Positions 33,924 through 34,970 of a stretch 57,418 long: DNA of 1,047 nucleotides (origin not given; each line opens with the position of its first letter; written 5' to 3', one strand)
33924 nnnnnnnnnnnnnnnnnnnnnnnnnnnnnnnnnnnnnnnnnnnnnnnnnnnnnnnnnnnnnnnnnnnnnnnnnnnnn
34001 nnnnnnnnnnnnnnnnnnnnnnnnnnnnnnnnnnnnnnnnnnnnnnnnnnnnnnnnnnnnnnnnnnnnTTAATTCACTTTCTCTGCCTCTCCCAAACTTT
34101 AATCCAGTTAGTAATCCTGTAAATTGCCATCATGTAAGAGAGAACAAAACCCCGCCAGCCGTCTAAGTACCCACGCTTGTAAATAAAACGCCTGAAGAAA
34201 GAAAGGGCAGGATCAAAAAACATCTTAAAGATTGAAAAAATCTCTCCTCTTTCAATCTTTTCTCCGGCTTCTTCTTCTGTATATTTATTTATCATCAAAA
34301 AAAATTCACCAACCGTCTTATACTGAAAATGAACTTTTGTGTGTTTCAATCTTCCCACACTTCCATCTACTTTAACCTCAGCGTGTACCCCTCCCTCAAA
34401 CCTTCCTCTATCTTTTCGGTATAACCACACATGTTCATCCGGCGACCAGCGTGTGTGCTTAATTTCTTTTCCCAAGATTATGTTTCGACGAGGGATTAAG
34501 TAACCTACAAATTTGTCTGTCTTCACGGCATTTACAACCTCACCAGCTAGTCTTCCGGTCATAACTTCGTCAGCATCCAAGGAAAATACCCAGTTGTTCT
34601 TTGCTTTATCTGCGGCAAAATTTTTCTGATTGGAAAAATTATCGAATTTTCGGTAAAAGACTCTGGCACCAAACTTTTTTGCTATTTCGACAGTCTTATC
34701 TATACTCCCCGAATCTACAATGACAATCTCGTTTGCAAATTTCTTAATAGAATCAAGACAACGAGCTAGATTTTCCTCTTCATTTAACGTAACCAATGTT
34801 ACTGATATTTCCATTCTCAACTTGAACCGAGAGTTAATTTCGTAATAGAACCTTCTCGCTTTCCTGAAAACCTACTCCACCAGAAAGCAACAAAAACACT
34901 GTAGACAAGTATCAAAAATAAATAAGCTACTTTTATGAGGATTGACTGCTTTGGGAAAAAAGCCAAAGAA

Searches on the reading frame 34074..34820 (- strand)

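Call 40: search_protein_families(library=pfam, proteins=[window:34074-34820:-], max_evalue=0.001)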
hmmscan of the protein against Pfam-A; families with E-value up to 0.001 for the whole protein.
window:34074-34820:- (248 aa): 2 families
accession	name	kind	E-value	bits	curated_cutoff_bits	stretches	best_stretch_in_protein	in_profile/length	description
PF00535.33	Glycos_transf_2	-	1.2e-20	74.6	23.3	1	6-135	1-137/168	Glycosyl transferase family 2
PF13704.12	Glyco_tranf_2_4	-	0.00011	23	27.5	1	13-88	2-85/98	Glycosyl transferase family 2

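Call 84: search_protein_families(library=ncbifam, proteins=[window:34074-34820:-], max_evalue=0.001)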
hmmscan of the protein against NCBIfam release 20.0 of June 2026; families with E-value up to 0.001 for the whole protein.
window:34074-34820:- (248 aa): 9 families
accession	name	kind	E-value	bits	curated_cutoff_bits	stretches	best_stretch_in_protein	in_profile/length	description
TIGR04283.1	glyco_like_mftF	equivalog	2.9e-14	53.2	182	1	5-105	1-104/221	TIGR04283 family arsenosugar biosynthesis glycosyltransferase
TIGR04195.1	S_glycosyl_SunS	equivalog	2.5e-12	46.4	350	1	5-87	59-144/421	SunS family peptide S-glycosyltransferase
NF010496.0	PRK13915.1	equivalog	2.7e-09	36.5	262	1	3-58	31-92/307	glucosyl-3-phosphoglycerate synthase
TIGR04182.1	glyco_TIGR04182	equivalog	4e-07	29.7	325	1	5-96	2-94/293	S-layer glycoprotein N-glycosyltransferase AglJ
NF007482.0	PRK10073.1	equivalog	4.4e-06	25.9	423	1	4-89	7-100/334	glycosyltransferase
NF045692.1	OglycostaseCruG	equivalog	5.6e-06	25.5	600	1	4-102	42-155/386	2'-O-glycosyltransferase CruG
NF041391.1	DPhHxTase_Halo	equivalog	1.9e-05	23.7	375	1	11-86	3-80/213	dolichyl-phosphate hexose transferase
TIGR03937.1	PgaC_IcaA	equivalog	0.00027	20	422.3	1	4-106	46-157/407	poly-beta-1,6-N-acetyl-D-glucosamine synthase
NF050050.1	ProtGlycPglI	equivalog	0.00059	19.3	500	1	4-96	3-105/306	GalNAc(5)-diNAcBac-PP-undecaprenol beta-1,3-glucosyltransferase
